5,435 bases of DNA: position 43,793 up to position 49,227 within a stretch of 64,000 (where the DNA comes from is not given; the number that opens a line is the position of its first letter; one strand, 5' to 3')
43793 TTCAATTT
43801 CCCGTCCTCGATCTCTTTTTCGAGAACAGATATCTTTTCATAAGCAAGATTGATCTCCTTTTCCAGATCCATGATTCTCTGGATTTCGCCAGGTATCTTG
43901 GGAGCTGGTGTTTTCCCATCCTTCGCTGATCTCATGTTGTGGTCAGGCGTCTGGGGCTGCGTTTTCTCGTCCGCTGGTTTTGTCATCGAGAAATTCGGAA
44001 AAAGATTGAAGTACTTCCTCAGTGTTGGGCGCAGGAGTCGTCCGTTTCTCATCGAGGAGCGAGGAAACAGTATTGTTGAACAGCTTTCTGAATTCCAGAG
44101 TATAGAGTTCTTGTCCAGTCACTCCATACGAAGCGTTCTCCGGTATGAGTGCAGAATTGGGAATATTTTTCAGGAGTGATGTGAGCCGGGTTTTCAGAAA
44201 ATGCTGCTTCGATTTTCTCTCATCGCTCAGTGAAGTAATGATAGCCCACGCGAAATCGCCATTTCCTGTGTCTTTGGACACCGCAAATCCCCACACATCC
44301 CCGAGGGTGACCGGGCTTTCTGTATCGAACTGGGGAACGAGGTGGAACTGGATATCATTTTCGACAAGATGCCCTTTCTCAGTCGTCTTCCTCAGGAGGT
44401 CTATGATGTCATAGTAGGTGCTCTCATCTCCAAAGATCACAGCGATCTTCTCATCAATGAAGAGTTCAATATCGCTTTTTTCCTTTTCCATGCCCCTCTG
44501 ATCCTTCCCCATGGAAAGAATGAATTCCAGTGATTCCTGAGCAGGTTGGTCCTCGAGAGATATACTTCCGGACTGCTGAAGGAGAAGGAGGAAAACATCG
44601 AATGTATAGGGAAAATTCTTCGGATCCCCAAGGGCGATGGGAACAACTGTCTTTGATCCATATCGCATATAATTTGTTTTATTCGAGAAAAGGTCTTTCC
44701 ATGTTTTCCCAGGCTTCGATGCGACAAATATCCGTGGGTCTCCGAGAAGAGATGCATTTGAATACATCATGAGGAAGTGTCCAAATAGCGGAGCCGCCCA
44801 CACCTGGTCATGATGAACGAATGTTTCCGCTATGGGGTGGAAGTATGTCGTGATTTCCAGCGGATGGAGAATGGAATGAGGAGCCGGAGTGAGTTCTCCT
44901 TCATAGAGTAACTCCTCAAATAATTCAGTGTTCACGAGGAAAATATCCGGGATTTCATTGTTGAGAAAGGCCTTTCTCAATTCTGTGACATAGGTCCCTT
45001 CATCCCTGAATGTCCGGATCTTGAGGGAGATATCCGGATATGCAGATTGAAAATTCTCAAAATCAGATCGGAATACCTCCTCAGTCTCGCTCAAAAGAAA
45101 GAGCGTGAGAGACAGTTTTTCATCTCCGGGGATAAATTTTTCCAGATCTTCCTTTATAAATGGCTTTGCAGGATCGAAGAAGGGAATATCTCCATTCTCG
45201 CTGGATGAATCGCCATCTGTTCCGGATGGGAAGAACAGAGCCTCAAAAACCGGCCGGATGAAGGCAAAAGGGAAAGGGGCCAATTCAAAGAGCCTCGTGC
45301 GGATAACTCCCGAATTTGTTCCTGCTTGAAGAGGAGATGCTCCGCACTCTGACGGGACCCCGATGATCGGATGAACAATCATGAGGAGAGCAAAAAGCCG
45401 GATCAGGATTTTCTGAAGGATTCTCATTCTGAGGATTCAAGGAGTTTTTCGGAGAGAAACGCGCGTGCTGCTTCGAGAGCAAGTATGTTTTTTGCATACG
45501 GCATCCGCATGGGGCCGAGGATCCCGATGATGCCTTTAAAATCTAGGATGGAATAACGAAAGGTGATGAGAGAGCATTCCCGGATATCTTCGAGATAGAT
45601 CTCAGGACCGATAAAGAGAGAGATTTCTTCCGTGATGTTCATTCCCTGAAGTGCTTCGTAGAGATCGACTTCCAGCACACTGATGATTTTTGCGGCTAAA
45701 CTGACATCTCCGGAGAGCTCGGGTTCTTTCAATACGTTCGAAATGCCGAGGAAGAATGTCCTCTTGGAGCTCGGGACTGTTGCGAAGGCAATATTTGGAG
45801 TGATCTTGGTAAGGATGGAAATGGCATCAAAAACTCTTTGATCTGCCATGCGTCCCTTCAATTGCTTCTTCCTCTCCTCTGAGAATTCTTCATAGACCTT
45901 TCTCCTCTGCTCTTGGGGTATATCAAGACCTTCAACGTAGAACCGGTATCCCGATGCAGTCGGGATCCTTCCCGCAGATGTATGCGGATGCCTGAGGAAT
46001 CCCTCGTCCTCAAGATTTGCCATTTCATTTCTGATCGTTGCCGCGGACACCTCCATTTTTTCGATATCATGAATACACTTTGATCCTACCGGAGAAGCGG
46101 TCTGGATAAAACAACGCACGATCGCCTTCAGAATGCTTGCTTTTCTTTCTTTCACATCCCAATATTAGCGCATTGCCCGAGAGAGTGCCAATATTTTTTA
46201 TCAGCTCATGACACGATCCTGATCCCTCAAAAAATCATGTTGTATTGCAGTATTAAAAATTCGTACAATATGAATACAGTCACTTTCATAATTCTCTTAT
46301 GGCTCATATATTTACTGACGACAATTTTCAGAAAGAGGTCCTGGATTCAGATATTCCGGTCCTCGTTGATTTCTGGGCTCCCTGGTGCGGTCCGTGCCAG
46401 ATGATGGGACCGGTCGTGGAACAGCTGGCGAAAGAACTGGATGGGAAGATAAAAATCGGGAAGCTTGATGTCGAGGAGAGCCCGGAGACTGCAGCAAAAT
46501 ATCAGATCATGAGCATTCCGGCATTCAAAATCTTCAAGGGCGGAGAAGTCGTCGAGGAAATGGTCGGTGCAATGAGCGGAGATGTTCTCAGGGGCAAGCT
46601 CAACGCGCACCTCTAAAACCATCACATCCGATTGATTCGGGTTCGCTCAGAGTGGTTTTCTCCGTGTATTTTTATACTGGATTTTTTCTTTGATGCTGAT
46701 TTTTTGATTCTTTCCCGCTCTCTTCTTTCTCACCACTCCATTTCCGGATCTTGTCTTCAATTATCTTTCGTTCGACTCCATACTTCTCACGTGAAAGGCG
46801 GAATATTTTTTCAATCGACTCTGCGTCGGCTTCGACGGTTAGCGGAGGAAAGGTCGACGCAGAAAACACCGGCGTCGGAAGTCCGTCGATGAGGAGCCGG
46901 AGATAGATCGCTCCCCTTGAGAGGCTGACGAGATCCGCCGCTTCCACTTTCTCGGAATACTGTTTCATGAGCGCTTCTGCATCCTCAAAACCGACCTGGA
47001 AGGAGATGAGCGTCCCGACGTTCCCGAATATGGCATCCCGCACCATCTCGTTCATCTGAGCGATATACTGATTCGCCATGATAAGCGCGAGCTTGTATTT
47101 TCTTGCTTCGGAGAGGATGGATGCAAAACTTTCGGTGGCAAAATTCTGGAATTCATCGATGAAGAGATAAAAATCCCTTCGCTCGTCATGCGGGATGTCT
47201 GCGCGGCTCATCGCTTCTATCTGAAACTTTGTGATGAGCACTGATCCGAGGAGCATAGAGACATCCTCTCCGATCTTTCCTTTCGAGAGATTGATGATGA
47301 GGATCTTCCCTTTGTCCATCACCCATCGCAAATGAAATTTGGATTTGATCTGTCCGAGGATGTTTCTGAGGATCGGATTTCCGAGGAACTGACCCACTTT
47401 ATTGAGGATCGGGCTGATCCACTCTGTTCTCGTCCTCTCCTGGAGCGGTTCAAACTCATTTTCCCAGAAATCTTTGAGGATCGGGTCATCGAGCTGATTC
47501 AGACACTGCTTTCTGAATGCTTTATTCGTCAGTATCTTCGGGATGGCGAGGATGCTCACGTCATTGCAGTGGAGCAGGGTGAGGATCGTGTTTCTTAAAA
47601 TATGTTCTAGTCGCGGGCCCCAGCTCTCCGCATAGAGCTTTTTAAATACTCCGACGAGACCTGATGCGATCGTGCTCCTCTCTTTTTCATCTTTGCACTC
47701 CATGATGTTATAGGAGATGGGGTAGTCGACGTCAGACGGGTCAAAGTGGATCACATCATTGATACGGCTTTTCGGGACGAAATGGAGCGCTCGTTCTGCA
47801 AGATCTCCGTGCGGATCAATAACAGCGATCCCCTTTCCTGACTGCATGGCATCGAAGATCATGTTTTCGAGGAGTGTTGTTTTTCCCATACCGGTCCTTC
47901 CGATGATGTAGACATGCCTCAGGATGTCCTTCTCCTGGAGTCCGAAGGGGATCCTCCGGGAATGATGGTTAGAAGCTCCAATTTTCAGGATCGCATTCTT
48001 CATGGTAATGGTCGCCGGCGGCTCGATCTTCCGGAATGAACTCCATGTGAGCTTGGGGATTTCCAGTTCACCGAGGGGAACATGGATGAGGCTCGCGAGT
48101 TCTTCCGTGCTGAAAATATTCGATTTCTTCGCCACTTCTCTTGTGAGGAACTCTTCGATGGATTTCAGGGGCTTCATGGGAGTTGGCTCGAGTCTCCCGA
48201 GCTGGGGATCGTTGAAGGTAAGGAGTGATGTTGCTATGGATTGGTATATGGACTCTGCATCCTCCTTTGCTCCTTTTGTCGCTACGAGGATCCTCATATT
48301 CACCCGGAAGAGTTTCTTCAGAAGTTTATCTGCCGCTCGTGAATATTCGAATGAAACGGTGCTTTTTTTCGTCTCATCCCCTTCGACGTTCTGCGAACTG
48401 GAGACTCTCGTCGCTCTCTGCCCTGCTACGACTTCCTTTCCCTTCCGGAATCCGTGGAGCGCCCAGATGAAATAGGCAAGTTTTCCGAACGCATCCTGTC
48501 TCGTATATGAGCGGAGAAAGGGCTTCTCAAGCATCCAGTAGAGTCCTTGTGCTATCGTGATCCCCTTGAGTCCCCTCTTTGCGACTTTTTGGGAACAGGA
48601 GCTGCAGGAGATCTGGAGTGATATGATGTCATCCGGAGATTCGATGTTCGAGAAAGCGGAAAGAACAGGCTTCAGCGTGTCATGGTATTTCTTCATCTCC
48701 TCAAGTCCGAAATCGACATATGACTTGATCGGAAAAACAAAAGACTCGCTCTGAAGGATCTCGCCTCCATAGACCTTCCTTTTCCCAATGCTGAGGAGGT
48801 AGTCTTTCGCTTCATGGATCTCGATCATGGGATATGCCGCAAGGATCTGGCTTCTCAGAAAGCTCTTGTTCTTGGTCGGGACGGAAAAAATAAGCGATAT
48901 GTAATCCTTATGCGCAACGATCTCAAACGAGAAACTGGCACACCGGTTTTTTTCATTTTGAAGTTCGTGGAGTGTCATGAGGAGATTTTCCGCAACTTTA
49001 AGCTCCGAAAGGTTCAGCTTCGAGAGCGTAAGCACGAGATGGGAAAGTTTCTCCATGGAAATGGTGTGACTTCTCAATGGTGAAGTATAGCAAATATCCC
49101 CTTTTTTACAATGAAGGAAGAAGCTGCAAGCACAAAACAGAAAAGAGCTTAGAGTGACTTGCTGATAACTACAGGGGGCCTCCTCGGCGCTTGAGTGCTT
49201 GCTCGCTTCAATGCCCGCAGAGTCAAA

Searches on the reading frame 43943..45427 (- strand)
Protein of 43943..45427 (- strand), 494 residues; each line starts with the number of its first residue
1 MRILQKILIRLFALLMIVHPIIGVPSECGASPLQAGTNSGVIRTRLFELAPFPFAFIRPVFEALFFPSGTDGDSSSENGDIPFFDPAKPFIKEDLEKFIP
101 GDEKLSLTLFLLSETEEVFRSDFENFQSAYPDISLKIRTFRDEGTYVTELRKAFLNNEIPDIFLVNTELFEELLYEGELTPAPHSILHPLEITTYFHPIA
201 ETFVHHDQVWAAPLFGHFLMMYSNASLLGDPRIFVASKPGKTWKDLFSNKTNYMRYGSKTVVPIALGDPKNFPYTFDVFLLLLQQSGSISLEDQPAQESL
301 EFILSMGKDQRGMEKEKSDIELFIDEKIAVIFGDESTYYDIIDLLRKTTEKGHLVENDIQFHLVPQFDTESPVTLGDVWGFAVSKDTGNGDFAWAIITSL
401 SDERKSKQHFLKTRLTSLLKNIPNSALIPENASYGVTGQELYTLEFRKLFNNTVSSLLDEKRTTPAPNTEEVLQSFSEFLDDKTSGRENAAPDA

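Call 14: search_protein_families(library=pfam, proteins=[window:43943-45427:-], max_evalue=0.001)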
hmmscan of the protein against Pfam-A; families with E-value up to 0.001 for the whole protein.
window:43943-45427:- (494 aa): 1 family
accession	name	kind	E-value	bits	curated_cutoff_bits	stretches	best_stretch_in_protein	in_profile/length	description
PF01547.30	SBP_bac_1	-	2.9e-06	27.9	26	1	115-398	4-298/307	Bacterial extracellular solute-binding protein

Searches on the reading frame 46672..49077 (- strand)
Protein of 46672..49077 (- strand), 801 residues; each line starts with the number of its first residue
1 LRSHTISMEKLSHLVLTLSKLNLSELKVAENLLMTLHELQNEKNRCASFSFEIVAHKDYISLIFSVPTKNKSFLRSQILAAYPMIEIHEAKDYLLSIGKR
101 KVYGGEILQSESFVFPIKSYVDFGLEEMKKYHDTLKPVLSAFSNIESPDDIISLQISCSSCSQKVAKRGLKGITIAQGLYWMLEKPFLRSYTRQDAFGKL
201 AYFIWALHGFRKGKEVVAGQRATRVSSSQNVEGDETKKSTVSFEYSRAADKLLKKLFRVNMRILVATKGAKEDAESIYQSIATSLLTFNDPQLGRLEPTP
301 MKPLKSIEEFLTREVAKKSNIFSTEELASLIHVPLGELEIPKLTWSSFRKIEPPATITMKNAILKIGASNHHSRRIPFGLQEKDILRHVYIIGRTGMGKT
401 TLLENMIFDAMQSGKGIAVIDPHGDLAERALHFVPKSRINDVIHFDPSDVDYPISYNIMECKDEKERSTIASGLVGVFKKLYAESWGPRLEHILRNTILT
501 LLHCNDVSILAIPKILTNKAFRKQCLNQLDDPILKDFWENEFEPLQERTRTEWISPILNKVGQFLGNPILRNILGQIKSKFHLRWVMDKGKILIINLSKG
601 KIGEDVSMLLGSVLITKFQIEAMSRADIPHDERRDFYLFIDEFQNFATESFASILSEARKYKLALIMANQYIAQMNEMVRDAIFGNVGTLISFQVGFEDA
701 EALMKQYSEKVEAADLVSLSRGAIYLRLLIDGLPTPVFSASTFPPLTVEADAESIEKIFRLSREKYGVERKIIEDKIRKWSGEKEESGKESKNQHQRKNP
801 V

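Call 14: search_protein_families(library=pfam, proteins=[window:46672-49077:-], max_evalue=0.001)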
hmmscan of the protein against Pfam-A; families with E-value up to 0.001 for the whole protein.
window:46672-49077:- (801 aa): 5 families
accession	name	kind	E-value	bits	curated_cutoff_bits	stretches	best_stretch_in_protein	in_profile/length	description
PF10412.15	TrwB_AAD_bind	-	5.5e-14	52.3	20.5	1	386-694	15-309/387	Type IV secretion-system coupling protein DNA-binding domain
PF01935.23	DUF87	-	2.6e-09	37.9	23.2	1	374-599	10-203/220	Helicase HerA, central domain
PF02534.20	T4SS-DNA_transf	-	1.4e-07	31.1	20.1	0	578-678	248-347/468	Type IV secretory system Conjugative DNA transfer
PF12696.13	TraG-D_C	-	9.6e-07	29.2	22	1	636-710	2-78/126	TraM recognition site of TraD and TraG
PF25199.1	nSTAND_NTPase5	-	1.5e-05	25.3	34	0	382-447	37-104/145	Novel STAND NTPase 5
